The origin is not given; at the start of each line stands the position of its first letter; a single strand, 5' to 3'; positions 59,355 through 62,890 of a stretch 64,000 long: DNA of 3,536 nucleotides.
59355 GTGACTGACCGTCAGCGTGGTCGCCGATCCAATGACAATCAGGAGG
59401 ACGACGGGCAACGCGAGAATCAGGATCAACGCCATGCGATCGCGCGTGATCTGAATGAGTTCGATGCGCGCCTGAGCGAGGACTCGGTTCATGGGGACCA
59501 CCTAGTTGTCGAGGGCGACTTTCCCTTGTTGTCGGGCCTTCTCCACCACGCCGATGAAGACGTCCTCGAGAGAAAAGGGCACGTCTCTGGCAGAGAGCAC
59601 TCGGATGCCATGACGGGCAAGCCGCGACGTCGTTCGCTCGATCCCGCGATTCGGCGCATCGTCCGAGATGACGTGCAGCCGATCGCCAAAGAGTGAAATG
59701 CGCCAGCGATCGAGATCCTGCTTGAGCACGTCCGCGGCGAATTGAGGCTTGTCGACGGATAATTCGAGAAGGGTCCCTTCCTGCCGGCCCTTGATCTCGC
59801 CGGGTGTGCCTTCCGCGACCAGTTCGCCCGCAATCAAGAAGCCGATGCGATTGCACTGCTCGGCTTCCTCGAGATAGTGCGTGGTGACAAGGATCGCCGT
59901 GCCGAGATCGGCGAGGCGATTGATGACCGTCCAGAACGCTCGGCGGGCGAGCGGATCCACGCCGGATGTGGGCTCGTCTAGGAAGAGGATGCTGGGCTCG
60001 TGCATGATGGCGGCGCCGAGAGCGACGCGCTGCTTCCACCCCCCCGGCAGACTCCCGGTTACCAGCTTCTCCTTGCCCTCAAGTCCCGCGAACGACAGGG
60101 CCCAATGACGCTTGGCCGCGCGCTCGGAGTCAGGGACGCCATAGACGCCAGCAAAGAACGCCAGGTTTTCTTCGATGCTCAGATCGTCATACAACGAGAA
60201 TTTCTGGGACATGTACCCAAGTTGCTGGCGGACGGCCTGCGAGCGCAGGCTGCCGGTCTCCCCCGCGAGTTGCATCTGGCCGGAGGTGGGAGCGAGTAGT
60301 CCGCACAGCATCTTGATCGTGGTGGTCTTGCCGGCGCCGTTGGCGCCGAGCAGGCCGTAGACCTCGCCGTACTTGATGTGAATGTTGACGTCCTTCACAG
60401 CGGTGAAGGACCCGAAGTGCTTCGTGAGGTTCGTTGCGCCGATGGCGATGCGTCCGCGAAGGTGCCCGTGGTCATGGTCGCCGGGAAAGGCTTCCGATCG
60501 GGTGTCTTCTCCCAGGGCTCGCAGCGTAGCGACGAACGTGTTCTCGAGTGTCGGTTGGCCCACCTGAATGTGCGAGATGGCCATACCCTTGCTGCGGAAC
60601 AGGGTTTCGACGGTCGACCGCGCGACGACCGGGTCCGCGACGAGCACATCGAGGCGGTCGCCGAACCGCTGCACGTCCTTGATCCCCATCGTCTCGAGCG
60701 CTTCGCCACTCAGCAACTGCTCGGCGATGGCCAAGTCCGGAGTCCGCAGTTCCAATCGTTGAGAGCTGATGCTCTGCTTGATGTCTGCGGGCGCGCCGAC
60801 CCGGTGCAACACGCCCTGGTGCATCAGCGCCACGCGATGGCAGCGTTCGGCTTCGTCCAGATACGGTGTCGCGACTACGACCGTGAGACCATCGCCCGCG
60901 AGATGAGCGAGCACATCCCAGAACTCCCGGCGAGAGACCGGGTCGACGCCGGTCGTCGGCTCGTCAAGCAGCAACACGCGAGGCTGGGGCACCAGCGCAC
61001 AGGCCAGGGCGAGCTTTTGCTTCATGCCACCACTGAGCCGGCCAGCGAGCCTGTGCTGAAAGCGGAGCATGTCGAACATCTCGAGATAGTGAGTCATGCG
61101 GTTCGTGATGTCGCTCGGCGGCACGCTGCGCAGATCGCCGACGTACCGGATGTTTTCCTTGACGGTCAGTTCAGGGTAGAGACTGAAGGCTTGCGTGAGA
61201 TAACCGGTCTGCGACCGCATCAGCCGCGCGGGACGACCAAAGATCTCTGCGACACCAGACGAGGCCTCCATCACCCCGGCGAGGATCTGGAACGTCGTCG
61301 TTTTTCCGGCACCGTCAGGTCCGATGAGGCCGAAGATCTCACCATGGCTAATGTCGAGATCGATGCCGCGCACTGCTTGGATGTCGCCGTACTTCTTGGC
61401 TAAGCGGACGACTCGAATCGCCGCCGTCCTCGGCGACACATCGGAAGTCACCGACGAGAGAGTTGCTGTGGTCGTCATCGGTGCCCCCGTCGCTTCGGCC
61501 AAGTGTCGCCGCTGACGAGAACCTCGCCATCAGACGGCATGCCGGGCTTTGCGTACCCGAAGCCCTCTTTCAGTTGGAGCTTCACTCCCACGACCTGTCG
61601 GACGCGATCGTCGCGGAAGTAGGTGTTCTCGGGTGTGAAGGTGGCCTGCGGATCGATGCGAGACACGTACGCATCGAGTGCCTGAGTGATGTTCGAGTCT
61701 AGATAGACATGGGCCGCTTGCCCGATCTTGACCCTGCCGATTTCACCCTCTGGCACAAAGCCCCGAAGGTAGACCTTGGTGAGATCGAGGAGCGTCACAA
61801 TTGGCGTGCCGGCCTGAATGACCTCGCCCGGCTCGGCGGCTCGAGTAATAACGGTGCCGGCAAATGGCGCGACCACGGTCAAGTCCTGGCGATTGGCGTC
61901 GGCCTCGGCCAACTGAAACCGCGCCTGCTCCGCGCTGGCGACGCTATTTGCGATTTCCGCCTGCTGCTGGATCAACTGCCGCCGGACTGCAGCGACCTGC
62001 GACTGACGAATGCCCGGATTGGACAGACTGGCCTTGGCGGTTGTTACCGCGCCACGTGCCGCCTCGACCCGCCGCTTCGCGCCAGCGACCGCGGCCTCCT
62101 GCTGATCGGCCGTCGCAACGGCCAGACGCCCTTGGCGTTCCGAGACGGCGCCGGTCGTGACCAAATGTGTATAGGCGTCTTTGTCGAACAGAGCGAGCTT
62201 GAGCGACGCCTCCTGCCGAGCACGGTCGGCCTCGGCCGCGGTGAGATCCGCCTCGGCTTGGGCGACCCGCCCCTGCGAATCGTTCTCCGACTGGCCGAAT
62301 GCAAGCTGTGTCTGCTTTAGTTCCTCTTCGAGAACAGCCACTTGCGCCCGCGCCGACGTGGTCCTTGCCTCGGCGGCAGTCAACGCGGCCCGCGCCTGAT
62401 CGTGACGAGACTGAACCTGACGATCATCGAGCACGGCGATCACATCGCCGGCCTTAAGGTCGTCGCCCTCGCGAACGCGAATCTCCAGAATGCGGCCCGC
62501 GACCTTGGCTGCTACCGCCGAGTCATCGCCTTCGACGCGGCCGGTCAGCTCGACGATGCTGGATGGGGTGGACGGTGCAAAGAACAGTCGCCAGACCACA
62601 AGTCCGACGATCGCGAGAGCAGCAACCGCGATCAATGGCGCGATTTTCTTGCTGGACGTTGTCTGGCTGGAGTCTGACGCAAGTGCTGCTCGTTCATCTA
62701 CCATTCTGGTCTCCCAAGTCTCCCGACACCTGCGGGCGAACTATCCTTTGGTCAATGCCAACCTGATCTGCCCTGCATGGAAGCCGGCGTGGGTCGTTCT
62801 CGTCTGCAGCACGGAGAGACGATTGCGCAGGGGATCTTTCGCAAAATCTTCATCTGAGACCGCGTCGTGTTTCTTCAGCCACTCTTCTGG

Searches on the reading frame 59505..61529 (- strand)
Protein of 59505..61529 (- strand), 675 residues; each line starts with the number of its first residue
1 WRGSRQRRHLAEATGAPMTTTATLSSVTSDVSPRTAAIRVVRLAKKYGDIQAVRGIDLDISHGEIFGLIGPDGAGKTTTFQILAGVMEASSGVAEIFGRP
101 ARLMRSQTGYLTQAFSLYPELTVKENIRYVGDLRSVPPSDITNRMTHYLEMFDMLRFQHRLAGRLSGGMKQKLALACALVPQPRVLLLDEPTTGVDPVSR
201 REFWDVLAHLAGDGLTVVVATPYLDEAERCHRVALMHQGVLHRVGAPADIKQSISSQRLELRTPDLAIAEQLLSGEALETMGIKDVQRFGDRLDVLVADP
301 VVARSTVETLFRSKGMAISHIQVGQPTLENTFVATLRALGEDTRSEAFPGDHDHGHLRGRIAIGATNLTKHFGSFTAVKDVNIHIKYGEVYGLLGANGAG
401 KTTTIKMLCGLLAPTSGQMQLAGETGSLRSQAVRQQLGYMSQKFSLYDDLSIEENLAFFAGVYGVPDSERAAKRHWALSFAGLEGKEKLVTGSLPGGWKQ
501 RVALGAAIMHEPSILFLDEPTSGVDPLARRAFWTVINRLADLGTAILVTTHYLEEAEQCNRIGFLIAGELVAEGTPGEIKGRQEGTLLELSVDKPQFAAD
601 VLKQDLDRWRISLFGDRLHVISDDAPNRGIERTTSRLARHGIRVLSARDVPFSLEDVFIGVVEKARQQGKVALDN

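Call 22: search_protein_families(library=pfam, proteins=[window:59505-61529:-], max_evalue=0.0001)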
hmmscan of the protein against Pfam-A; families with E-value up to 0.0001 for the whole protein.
window:59505-61529:- (675 aa): 4 families
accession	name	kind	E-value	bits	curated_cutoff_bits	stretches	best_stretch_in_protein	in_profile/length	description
PF00005.33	ABC_tran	-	2e-62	210.3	25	2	378-522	1-137/137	ABC transporter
PF13304.12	AAA_21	-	4.9e-22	79.8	27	2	164-221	237-297/304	AAA domain, putative AbiEii toxin, Type IV TA system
PF13732.12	DrrA1-3_C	-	2.1e-08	35.2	27.4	1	245-334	1-79/81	ATP-binding protein DrrA1-3-like, C-terminal domain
PF13476.12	AAA_23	-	5.3e-06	27.6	27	0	370-416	5-47/201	AAA domain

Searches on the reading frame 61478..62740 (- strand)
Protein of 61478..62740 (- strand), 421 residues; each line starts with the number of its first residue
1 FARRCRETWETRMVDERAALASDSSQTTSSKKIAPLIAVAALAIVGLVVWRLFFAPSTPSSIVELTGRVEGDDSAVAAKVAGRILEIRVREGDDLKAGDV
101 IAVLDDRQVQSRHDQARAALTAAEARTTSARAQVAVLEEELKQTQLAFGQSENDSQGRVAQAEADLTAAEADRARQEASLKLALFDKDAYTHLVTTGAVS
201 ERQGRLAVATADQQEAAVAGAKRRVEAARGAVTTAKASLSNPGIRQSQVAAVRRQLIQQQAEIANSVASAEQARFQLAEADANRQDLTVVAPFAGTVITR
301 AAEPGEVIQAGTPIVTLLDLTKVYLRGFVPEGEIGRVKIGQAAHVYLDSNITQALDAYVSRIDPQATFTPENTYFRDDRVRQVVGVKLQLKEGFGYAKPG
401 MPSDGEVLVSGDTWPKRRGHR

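Call 22: search_protein_families(library=pfam, proteins=[window:61478-62740:-], max_evalue=0.0001)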
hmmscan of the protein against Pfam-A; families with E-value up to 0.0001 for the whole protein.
window:61478-62740:- (421 aa): 4 families
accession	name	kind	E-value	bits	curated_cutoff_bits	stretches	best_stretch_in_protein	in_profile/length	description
PF13437.12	HlyD_3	-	5.4e-19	69.3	22.2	1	288-372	1-86/106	HlyD family secretion protein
PF16576.10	HlyD_D23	-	1.6e-15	57.5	30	1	62-366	5-188/214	Barrel-sandwich domain of CusB or HlyD membrane-fusion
PF13533.13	Biotin_lipoyl_2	-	7.8e-08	32.4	29.8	1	75-105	2-32/32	Biotin-lipoyl like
PF00364.28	Biotin_lipoyl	-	8.9e-07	29.1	22.1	0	76-104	45-73/73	Biotin-requiring enzyme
